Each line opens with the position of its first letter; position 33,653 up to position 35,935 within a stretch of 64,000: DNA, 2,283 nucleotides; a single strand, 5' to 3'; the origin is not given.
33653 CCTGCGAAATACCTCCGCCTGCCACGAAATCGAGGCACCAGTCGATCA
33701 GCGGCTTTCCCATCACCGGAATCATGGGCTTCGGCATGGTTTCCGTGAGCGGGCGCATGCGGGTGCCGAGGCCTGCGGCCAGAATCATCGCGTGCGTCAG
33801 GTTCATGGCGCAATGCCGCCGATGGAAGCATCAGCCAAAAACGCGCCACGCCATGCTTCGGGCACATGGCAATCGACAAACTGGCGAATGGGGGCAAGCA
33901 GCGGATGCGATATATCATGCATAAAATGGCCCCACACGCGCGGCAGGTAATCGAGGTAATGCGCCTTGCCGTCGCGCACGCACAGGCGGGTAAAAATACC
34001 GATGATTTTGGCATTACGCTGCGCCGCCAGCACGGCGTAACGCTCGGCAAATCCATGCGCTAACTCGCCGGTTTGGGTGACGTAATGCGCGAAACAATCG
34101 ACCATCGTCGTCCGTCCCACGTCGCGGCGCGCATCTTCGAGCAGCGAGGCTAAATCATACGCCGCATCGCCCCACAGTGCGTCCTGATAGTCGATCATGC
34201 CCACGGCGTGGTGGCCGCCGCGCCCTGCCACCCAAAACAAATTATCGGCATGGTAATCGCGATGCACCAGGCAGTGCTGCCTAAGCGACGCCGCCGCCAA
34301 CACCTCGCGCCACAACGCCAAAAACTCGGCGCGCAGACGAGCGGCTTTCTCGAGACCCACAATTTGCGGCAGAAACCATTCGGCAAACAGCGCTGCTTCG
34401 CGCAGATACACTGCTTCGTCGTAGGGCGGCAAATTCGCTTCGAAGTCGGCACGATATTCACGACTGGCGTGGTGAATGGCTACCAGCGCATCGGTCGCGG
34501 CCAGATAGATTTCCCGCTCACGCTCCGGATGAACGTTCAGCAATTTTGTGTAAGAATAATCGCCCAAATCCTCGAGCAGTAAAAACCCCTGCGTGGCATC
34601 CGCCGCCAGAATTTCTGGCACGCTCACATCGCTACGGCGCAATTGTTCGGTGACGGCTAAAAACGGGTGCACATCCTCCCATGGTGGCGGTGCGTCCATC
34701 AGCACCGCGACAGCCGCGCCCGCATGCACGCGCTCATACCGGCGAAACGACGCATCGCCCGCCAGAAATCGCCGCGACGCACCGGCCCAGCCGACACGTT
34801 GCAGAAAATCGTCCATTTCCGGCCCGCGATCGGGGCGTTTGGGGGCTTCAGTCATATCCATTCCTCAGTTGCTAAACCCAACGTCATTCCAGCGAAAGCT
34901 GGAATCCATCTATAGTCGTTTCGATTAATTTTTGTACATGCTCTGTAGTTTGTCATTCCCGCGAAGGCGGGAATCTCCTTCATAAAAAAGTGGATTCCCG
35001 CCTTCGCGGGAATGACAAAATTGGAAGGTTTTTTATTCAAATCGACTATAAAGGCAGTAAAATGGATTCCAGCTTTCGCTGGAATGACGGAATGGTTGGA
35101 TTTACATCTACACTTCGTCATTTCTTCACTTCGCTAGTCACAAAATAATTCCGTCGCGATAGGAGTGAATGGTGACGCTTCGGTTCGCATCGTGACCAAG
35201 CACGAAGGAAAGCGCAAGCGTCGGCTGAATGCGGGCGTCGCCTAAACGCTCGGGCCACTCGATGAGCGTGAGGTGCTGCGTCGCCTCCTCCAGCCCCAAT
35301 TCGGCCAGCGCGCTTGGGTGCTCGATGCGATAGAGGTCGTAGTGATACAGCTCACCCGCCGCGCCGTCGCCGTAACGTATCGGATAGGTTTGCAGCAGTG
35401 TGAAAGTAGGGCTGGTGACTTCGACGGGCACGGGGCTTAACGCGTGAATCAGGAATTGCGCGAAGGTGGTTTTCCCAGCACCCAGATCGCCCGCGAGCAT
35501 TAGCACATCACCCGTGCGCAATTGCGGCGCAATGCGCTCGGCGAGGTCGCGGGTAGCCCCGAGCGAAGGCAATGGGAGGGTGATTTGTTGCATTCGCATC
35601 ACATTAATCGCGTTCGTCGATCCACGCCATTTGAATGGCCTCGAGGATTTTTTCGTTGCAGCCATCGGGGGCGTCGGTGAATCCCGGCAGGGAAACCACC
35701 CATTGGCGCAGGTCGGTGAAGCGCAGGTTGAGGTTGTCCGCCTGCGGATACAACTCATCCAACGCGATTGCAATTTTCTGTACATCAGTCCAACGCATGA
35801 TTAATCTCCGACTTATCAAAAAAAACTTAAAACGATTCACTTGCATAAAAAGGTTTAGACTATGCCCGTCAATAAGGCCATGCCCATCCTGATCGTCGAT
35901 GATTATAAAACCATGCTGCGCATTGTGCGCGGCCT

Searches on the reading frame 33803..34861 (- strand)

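Call 7: search_protein_families(library=pfam, proteins=[window:33803-34861:-], max_evalue=0.01)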
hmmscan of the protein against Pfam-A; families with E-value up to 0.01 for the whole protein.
window:33803-34861:- (352 aa): 3 families
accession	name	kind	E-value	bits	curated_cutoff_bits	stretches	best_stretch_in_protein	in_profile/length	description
PF01636.29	APH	-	2.5e-29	103.1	23.2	1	31-253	3-222/239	Phosphotransferase enzyme family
PF02958.26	EcKL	-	2.3e-05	24.3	22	1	81-253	78-274/294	Ecdysteroid kinase-like family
PF07914.17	DUF1679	-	0.0012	18.2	24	1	195-241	267-314/414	Uncharacterized oxidoreductase dhs-27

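Call 8: search_protein_families(library=ncbifam, proteins=[window:33803-34861:-], max_evalue=0.01)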
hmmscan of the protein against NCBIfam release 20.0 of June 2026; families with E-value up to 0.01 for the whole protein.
window:33803-34861:- (352 aa): 10 families
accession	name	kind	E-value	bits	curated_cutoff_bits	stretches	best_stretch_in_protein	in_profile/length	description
NF045698.1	MurGlcNAcKinAmgK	equivalog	2.6e-71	240.8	500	2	64-338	81-359/360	N-acetylmuramate/N-acetylglucosamine kinase AmgK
NF045759.1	NamurgluKinAmgK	equivalog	1.1e-46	159.5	550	1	31-310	23-299/324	N-acetylmuramate/N-acetylglucosamine kinase AmgK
NF003558.0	PRK05231.1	equivalog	6.3e-07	28.7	271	1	62-243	59-230/322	homoserine kinase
NF000015.3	APH_2pp_IIa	exception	0.00012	21.2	625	1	187-276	175-262/299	aminoglycoside O-phosphotransferase APH(2'')-IIa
NF000132.2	APH_2pp_Ig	exception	0.00032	20.1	620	1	196-273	193-266/306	aminoglycoside O-phosphotransferase APH(2'')-Ig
NF000255.1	macrolide_MphF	exception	0.00034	20.1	650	1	167-278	160-266/299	Mph(F) family macrolide 2'-phosphotransferase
TIGR02721.1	ycfN_thiK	equivalog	0.0014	17.8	299.45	1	184-255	132-199/256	thiamine kinase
NF041268.1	capreo_Cph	equivalog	0.0015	18.2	390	1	172-239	161-225/285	capreomycin phosphotransferase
NF000076.3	APH_2pp_Ie_IVa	exception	0.0033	16.8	600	1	196-260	191-252/301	APH(2'')-Ie/IVa family aminoglycoside O-phosphotransferase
NF047790.1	tRNAmsioHdxaseMiaE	equivalog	0.0072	16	320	0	320-337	4-21/251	tRNA isopentenyl-2-thiomethyl-A-37 hydroxylase MiaE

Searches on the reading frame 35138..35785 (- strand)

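Call 7: search_protein_families(library=pfam, proteins=[window:35138-35785:-], max_evalue=0.01)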
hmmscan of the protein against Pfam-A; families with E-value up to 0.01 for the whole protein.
window:35138-35785:- (215 aa): 1 family
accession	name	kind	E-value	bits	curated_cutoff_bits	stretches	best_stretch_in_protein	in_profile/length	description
PF02367.23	TsaE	-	5.5e-32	110.8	26.6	1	74-194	3-118/128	Threonylcarbamoyl adenosine biosynthesis protein TsaE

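Call 8: search_protein_families(library=ncbifam, proteins=[window:35138-35785:-], max_evalue=0.01)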
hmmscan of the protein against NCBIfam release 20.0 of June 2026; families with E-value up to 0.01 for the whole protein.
window:35138-35785:- (215 aa): 5 families
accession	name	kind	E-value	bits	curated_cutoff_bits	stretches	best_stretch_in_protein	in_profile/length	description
TIGR00150.1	T6A_YjeE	equivalog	2.7e-23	82.3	60.1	1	73-205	3-130/135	tRNA (adenosine(37)-N6)-threonylcarbamoyltransferase complex ATPase subunit type 1 TsaE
NF007931.0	PRK10646.1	equivalog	1.2e-18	67.5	246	1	65-181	1-113/153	tRNA (adenosine(37)-N6)-threonylcarbamoyltransferase complex ATPase subunit type 1 TsaE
TIGR02868.1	CydC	equivalog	0.00075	18.3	329.05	1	79-124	349-393/530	thiol reductant ABC exporter subunit CydC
TIGR02673.1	FtsE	equivalog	0.0073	16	264.85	1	82-120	18-56/214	cell division ATP-binding protein FtsE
NF010068.0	PRK13548.1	equivalog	0.0079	15.3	261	0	78-119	17-58/261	heme ABC transporter ATP-binding protein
